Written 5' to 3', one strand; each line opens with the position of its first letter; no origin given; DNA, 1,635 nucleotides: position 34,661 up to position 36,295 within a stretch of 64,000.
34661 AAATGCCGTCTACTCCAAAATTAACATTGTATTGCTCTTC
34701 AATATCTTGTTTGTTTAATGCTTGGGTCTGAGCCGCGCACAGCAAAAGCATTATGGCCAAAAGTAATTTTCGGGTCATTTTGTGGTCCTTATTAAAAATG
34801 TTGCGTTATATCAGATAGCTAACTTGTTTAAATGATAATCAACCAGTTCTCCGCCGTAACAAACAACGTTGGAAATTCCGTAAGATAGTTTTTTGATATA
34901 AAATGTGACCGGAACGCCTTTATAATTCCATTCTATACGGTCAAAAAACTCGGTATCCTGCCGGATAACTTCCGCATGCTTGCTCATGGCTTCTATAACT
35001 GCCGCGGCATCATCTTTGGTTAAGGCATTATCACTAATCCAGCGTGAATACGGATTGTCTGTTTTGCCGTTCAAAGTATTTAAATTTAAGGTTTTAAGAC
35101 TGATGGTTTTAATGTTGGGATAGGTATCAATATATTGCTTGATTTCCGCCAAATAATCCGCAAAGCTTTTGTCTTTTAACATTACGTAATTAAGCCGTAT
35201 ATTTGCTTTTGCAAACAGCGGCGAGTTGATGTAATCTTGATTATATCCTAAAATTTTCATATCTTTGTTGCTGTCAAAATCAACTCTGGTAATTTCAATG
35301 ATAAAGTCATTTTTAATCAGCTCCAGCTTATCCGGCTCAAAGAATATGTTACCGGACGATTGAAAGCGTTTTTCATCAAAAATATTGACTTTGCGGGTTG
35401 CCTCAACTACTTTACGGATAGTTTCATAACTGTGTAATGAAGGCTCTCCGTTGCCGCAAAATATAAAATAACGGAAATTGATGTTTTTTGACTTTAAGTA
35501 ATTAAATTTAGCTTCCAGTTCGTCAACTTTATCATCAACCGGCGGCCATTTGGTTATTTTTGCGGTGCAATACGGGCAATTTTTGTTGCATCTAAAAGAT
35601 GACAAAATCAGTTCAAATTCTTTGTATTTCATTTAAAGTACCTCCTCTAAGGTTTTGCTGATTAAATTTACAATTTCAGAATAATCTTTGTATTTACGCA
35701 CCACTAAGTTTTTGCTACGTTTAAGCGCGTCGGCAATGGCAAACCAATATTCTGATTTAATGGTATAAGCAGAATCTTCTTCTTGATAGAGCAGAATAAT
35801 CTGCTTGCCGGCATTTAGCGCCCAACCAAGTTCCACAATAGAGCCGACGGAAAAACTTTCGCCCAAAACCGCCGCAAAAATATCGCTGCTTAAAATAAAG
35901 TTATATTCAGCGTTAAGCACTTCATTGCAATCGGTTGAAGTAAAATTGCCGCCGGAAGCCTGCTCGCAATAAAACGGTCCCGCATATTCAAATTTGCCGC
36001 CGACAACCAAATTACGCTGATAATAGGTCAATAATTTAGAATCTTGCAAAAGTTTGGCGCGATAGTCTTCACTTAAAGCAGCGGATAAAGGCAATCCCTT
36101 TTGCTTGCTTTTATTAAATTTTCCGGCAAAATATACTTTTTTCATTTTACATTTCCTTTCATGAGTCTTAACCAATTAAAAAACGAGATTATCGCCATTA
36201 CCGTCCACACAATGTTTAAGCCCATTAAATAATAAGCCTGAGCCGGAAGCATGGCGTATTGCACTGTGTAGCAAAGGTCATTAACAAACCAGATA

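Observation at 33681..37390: Tightly coupled operon of PnuC-like transporter, deoxyribosyltransferase-like protein, small radical-SAM enzyme and OprB-like porin next to nadM: candidate undescribed nucleoside import-and-remodel system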

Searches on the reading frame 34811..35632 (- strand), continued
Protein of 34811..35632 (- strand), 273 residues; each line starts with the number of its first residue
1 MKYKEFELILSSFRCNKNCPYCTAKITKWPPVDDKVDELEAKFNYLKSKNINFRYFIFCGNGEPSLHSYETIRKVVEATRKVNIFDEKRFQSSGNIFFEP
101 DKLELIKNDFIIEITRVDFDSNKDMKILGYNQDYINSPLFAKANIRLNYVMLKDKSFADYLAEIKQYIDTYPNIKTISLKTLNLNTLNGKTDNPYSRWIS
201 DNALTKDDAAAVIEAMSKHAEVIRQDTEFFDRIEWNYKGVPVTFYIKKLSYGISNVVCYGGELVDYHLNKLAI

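Call 91: search_solved_structures(query=A1, max_evalue=10, show_alignments=2)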
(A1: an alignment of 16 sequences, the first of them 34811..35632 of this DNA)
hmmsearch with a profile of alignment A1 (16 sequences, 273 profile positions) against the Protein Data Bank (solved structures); distinct sequences matched with E-value up to 10: 8.
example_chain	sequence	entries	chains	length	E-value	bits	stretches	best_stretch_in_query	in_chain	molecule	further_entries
8sbg_A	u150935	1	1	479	0.23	14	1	61-145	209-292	Tryptophanase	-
6le5_A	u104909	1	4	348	0.59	12.6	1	47-86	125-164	Calcium uptake protein 1, mitochondrial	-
4nsd_A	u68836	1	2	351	0.6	12.6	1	47-86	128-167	Calcium uptake protein 1, mitochondrial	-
6wdo_Q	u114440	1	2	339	0.63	12.5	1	47-86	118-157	Calcium uptake protein 1, mitochondrial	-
6lb7_A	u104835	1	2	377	0.68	12.4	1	47-86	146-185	Calcium uptake protein 1, mitochondrial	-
6wdn_B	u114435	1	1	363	0.7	12.4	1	47-86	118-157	Calcium uptake protein 1, mitochondrial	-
6xqn_I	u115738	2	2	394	0.73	12.3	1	47-86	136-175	Calcium uptake protein 1, mitochondrial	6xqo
4nsc_A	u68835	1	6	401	0.76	12.2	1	47-86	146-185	Calcium uptake protein 1, mitochondrial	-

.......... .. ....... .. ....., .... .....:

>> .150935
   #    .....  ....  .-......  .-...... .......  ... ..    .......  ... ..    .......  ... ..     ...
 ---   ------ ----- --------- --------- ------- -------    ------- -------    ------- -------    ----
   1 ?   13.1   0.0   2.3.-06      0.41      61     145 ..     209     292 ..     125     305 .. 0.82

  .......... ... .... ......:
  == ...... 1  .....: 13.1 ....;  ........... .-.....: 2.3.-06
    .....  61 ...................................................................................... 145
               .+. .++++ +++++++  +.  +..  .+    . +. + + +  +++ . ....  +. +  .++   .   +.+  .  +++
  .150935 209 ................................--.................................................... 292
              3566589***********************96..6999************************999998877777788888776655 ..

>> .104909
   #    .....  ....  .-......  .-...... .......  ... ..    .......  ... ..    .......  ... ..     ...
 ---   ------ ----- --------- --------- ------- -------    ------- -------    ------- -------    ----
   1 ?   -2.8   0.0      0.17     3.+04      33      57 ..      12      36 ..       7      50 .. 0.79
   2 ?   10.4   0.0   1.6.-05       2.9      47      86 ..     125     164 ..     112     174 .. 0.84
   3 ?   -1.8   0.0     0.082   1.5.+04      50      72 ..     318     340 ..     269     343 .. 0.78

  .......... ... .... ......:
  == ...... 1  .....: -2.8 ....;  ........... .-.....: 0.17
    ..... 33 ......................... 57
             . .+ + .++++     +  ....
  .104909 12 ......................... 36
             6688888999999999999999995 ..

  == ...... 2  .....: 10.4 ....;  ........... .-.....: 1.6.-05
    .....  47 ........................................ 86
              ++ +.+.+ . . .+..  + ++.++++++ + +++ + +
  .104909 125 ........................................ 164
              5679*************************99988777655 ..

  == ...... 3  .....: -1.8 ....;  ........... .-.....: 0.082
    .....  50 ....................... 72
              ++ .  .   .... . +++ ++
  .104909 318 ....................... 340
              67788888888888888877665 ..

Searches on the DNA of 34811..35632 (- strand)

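Call 51: search_rna_families(sources=[L001, L023, L029, L039, L041, L046, L059, L054, L064], threshold=gathering)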
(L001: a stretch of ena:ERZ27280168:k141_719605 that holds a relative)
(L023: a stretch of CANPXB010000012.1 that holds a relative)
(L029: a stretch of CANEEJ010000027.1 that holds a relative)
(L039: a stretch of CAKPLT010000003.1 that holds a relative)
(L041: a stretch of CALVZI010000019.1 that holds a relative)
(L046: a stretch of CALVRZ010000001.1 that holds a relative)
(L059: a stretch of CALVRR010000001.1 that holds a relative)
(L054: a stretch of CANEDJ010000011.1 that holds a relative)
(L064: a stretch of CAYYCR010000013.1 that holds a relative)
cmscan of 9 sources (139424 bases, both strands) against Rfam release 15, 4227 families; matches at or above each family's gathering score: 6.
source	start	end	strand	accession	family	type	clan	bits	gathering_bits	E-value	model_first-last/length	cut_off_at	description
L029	4756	4826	+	RF00005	tRNA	Gene; tRNA;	CL00001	73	29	9.9e-14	1-71/71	no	tRNA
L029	4857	4927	+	RF00005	tRNA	Gene; tRNA;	CL00001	73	29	9.9e-14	1-71/71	no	tRNA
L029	14832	14904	+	RF00005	tRNA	Gene; tRNA;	CL00001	70.3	29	5.5e-13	1-71/71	no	tRNA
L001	15213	15285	-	RF00005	tRNA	Gene; tRNA;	CL00001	67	29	4.4e-12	1-71/71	no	tRNA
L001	15134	15205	-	RF00005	tRNA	Gene; tRNA;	CL00001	63.2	29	5.2e-11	1-71/71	no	tRNA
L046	4234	4316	+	RF00005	tRNA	Gene; tRNA;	CL00001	55.6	29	6.4e-09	1-71/71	no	tRNA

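Call 52: search_rna_families(sources=[L006, L011, L020, L024, L042, L048, L053, L084, L040, L062], threshold=gathering)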
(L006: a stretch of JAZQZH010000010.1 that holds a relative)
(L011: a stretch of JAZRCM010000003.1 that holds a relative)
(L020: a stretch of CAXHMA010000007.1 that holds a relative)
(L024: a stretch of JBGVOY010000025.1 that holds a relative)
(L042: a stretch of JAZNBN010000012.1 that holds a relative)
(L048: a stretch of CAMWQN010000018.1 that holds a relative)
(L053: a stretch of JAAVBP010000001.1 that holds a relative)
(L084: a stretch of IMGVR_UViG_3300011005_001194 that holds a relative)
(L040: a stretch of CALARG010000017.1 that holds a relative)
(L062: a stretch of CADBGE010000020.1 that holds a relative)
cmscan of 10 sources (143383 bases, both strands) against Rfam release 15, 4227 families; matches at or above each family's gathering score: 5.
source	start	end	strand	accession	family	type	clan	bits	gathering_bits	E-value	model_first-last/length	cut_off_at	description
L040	7556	7628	-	RF00005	tRNA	Gene; tRNA;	CL00001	72.8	29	1.2e-13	1-71/71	no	tRNA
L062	9715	9787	+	RF00005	tRNA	Gene; tRNA;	CL00001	64.2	29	2.8e-11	1-71/71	no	tRNA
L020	5766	5837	+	RF00005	tRNA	Gene; tRNA;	CL00001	60.9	29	2.2e-10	1-71/71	no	tRNA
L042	14029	14116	+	RF00005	tRNA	Gene; tRNA;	CL00001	59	29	7.6e-10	1-71/71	no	tRNA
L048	4682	4768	-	RF00005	tRNA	Gene; tRNA;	CL00001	56.6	29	3.3e-09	1-71/71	no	tRNA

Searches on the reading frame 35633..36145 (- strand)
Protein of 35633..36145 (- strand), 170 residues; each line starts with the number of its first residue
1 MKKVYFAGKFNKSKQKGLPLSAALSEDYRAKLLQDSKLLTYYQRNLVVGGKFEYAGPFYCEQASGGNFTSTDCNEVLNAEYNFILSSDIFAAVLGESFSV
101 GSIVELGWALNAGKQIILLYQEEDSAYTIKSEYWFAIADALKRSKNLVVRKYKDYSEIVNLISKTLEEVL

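Call 3: search_protein_families(library=pfam, proteins=[window:35633-36145:-], max_evalue=0.1)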
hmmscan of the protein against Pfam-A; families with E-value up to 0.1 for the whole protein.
window:35633-36145:- (170 aa): 4 families
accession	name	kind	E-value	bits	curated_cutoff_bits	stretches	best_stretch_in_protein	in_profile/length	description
PF05014.21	Nuc_deoxyrib_tr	-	7.6e-05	23.3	28.8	1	68-125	44-102/117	Nucleoside 2-deoxyribosyltransferase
PF18306.6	LDcluster4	-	0.028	14.5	26.3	1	81-126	88-130/151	SLOG cluster4 family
PF15891.11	Nuc_deoxyri_tr2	-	0.037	14.8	30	1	51-121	30-103/105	Nucleoside 2-deoxyribosyltransferase like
PF17579.7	DUF5482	-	0.068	13.5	27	1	114-168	25-81/159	Family of unknown function (DUF5482)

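Call 4: search_protein_families(library=ncbifam, proteins=[window:35633-36145:-], max_evalue=0.1)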
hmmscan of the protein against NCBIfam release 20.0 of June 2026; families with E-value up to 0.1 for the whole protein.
window:35633-36145:- (170 aa): 0 families

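Call 11: search_solved_structures(query=window:35633-36145:-, max_evalue=10, show_alignments=3)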
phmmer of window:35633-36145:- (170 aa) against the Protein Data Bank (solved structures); distinct sequences matched with E-value up to 10: 12.
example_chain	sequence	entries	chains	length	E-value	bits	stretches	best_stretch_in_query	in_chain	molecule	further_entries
4jen_A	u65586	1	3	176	7.4e-08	36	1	4-131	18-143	CMP N-GLYCOSIDASE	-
4jem_A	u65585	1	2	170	2.3e-05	27.9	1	62-130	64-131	CMP/hydroxymethyl CMP hydrolase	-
4jel_A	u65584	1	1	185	2.8e-05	27.6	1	62-130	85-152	CMP/hydroxymethyl CMP hydrolase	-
4ohr_A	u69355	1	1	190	3e-05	27.5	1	62-130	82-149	CMP/hydroxymethyl CMP hydrolase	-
4ohb_A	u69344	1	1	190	0.00021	24.8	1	62-130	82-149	CMP/hydroxymethyl CMP hydrolase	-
1f8x_A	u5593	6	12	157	0.0041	20.6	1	77-144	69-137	NUCLEOSIDE 2-DEOXYRIBOSYLTRANSFERASE | Nucleoside deoxyribosyltransferase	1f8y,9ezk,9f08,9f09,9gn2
9gn4_A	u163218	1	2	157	0.007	19.8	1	78-144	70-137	Nucleoside deoxyribosyltransferase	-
4hx9_A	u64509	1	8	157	0.014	18.8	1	77-144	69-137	Nucleoside deoxyribosyltransferase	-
5vto_A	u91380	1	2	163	0.015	18.8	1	83-123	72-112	Blasticidin M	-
7p12_A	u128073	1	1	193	0.23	14.9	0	115-160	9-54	DeNovoTIM13-SB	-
6yqx_A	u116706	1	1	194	0.24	14.8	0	115-160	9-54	de novo designed TIM barrel DeNovoTIM13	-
1moy_A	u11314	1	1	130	1.5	12.2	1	57-110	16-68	Streptavidin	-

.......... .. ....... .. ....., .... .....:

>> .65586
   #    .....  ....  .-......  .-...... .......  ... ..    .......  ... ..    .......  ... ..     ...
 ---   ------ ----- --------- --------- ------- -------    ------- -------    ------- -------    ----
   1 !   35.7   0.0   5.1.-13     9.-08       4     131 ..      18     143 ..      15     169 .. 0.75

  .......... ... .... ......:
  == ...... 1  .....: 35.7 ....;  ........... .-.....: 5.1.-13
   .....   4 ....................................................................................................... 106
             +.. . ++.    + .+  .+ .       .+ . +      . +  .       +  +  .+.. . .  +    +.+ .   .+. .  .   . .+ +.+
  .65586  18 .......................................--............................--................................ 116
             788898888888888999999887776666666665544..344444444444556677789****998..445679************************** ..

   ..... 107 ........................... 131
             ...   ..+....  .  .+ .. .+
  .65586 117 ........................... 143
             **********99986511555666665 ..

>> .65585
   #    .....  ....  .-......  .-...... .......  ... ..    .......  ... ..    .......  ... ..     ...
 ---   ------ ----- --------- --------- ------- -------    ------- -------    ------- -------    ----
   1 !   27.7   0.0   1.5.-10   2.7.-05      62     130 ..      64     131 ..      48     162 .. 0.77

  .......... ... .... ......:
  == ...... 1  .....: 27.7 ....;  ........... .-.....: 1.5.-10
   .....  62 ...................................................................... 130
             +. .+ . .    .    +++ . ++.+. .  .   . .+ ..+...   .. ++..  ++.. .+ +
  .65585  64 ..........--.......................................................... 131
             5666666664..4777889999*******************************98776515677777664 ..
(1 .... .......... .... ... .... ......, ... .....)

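Call 60: find_homologous_proteins(query=window:35633-36145:-, max_evalue=0.001)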
Query window:35633-36145:- (170 aa): 280 proteins with E <= 0.001 among 502 candidates; the best 120 are listed.
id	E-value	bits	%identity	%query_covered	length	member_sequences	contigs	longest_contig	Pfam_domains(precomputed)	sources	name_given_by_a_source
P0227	1.0e-104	365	100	100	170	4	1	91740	-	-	-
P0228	6.0e-86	304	82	100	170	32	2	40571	PF05014.22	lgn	-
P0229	3.1e-76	273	71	100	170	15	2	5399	PF05014.22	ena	-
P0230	6.6e-75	269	69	100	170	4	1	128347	PF05014.22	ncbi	-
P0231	6.9e-75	269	73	99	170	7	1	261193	PF05014.22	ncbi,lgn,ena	-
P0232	2.6e-73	263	69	100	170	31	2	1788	PF15891.12,PF05014.22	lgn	-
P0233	1.7e-72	261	69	99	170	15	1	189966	PF15891.12,PF05014.22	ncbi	-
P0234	2.0e-72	261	68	100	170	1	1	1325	-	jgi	jgi:nucleoside 2-deoxyribosyltransferase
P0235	3.1e-72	260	71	100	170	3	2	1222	PF05014.22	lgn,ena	-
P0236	3.1e-72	260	71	99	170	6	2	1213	PF05014.22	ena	-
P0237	5.5e-72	259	70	100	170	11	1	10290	PF05014.22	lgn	-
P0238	8.6e-72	258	71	100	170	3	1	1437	PF05014.22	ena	-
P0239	4.7e-71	256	68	100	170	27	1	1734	PF05014.22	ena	-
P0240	5.0e-70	253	68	99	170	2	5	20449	PF15891.12,PF05014.22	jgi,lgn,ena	jgi:nucleoside 2-deoxyribosyltransferase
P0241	6.2e-70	252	68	99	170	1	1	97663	PF15891.12,PF05014.22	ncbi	-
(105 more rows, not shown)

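Call 69: predict_structure(alignment_id=A2)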
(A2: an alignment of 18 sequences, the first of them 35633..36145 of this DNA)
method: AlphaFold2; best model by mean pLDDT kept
length: 170 residues; sequences in the alignment: 18
mean_pLDDT: 87.9   pTM: 0.87
mean pLDDT of the five models: 87.9, 87.4, 86.4, 86.0, 83.5
residues with pLDDT >= 90: 109; 70-90: 46; 50-70: 10; < 50: 5
segments of 3 or more residues with pLDDT < 50: 62-64
pLDDT, mean of each block of 10 residues (from residue 1): 93 91 94 92 86 85 50 75 95 83 94 97 85 91 96 94 94
secondary structure, 60 per line:
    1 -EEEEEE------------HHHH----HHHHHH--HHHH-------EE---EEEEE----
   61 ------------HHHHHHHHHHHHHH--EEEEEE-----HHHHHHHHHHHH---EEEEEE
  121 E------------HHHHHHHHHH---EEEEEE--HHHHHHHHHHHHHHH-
elements in order: E2-7 H20-23 H28-33 H36-39 E52-56 H73-86 E89-94 H100-111 E115-121 H134-143 E147-152 H155-169

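Call 72: fold_search(model_id=the predicted structure, library=pdb)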
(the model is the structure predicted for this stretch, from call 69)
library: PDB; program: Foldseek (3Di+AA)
matches with E <= 10: 1668; with E <= 0.001: 27
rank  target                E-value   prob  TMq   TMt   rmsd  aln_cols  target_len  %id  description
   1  4jen_C                3.4e-06  1.00  0.55  0.79   3.7       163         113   18  Structure of Clostridium botulinum CMP N-glycosidase, BcmB (released 2013-09-11)
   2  4jen_B                6.7e-06  1.00  0.57  0.76   3.9       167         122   18  Structure of Clostridium botulinum CMP N-glycosidase, BcmB (released 2013-09-11)
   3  4jem_B                1.1e-05  1.00  0.61  0.67   5.1       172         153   22  Crystal structure of MilB complexed with cytidine 5'-monophosphate (released 2013-09-11)
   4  4ohb                  1.4e-05  1.00  0.61  0.64   5.1       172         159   22  Crystal structure of MilB E103A in complex with 5-hydroxymethylcytidine 5'-monophosphate (hmCMP) from Streptomyces rimof (released 2014-06-25)
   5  4ohr                  1.5e-05  1.00  0.62  0.66   5.1       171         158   22  Crystal structure of MilB from Streptomyces rimofaciens (released 2014-06-25)
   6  9i57_A                1.9e-05  1.00  0.54  0.63   6.1       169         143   17  Crystal structure of DNPH1 bound by compound 39. (released 2025-11-12)
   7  4jen_A                2.0e-05  1.00  0.54  0.74   4.6       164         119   22  Structure of Clostridium botulinum CMP N-glycosidase, BcmB (released 2013-09-11)
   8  4jel                  2.1e-05  1.00  0.59  0.65   5.2       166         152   22  Structure of MilB Streptomyces rimofaciens CMP N-glycosidase (released 2013-09-11)
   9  4jem_A                2.4e-05  1.00  0.61  0.66   5.1       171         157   22  Crystal structure of MilB complexed with cytidine 5'-monophosphate (released 2013-09-11)
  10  9bsl_W                5.9e-05  1.00  0.43  0.22   7.4       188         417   15  45SRbgA particle in complex with RbgA and YphC. Class A (released 2024-12-25)
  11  9ia6_C                8.6e-05  1.00  0.49  0.63   6.2       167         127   17  Crystal structure of DNPH1 bound by compound 3. (released 2025-11-12)
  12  9ezk_A                1.3e-04  1.00  0.45  0.48   6.6       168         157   18  Nucleoside-2'-deoxyribosyltransferase from Lactobacillus leichmannii (apo). (released 2024-12-04)
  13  8rqd_C                1.4e-04  1.00  0.50  0.61   6.2       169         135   16  Crystal structure of human DNPH1 mutant-Y24F (released 2024-11-20)
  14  9ia6_A                1.5e-04  1.00  0.55  0.70   4.9       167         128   16  Crystal structure of DNPH1 bound by compound 3. (released 2025-11-12)
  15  9i6e_A                1.8e-04  1.00  0.55  0.65   6.1       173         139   14  Crystal structure of DNPH1 bound by compound 5. (released 2025-11-12)
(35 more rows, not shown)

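Call 74: search_protein_families(library=phrogs, proteins=[window:35633-36145:-], max_evalue=0.001)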
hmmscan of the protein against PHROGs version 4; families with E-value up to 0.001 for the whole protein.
window:35633-36145:- (170 aa): 0 families

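Call 75: search_protein_families(library=padloc, proteins=[window:35633-36145:-], max_evalue=0.01)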
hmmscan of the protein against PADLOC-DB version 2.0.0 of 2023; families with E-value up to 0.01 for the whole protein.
window:35633-36145:- (170 aa): 0 families

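Call 92: search_solved_structures(query=A2, max_evalue=1, show_alignments=3)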
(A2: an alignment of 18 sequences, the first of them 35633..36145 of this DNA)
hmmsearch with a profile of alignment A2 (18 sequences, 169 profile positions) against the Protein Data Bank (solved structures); distinct sequences matched with E-value up to 1: 24.
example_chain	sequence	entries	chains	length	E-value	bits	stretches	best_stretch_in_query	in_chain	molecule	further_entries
4jen_A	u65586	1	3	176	3.2e-07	33.6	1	68-128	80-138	CMP N-GLYCOSIDASE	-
6yqx_A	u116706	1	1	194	4.6e-06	29.8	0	114-162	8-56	de novo designed TIM barrel DeNovoTIM13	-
7p12_A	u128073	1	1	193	1.2e-05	28.5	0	114-162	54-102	DeNovoTIM13-SB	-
6wvs_A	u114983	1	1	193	0.00049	23.3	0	112-162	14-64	DeNovoTIM15 hyperstable de novo TIM barrel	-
4jem_A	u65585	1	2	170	0.0016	21.5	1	81-164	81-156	CMP/hydroxymethyl CMP hydrolase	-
4jel_A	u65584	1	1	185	0.002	21.3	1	81-163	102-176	CMP/hydroxymethyl CMP hydrolase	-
4ohr_A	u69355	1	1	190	0.0022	21.1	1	81-163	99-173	CMP/hydroxymethyl CMP hydrolase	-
6z2i_A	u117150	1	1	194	0.0045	20.1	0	114-162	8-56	de novo designed TIM barrel DeNovoTIM6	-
5vto_A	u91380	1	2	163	0.0054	19.9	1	83-123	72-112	Blasticidin M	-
7osv_A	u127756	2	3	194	0.0062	19.7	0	114-162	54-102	DeNovoTIM6-SB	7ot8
8qc0_A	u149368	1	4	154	0.021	17.9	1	67-120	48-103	Nucleoside 2-deoxyribosyltransferase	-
8pqr_B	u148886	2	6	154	0.022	17.9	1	67-120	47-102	Nucleoside 2-deoxyribosyltransferase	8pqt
8rh3_A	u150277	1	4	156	0.022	17.9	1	67-120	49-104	Nucleoside 2-deoxyribosyltransferase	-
4ohb_A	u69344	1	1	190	0.022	17.9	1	81-163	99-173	CMP/hydroxymethyl CMP hydrolase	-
9emw_A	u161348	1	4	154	0.023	17.8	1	67-120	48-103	Nucleoside 2-deoxyribosyltransferase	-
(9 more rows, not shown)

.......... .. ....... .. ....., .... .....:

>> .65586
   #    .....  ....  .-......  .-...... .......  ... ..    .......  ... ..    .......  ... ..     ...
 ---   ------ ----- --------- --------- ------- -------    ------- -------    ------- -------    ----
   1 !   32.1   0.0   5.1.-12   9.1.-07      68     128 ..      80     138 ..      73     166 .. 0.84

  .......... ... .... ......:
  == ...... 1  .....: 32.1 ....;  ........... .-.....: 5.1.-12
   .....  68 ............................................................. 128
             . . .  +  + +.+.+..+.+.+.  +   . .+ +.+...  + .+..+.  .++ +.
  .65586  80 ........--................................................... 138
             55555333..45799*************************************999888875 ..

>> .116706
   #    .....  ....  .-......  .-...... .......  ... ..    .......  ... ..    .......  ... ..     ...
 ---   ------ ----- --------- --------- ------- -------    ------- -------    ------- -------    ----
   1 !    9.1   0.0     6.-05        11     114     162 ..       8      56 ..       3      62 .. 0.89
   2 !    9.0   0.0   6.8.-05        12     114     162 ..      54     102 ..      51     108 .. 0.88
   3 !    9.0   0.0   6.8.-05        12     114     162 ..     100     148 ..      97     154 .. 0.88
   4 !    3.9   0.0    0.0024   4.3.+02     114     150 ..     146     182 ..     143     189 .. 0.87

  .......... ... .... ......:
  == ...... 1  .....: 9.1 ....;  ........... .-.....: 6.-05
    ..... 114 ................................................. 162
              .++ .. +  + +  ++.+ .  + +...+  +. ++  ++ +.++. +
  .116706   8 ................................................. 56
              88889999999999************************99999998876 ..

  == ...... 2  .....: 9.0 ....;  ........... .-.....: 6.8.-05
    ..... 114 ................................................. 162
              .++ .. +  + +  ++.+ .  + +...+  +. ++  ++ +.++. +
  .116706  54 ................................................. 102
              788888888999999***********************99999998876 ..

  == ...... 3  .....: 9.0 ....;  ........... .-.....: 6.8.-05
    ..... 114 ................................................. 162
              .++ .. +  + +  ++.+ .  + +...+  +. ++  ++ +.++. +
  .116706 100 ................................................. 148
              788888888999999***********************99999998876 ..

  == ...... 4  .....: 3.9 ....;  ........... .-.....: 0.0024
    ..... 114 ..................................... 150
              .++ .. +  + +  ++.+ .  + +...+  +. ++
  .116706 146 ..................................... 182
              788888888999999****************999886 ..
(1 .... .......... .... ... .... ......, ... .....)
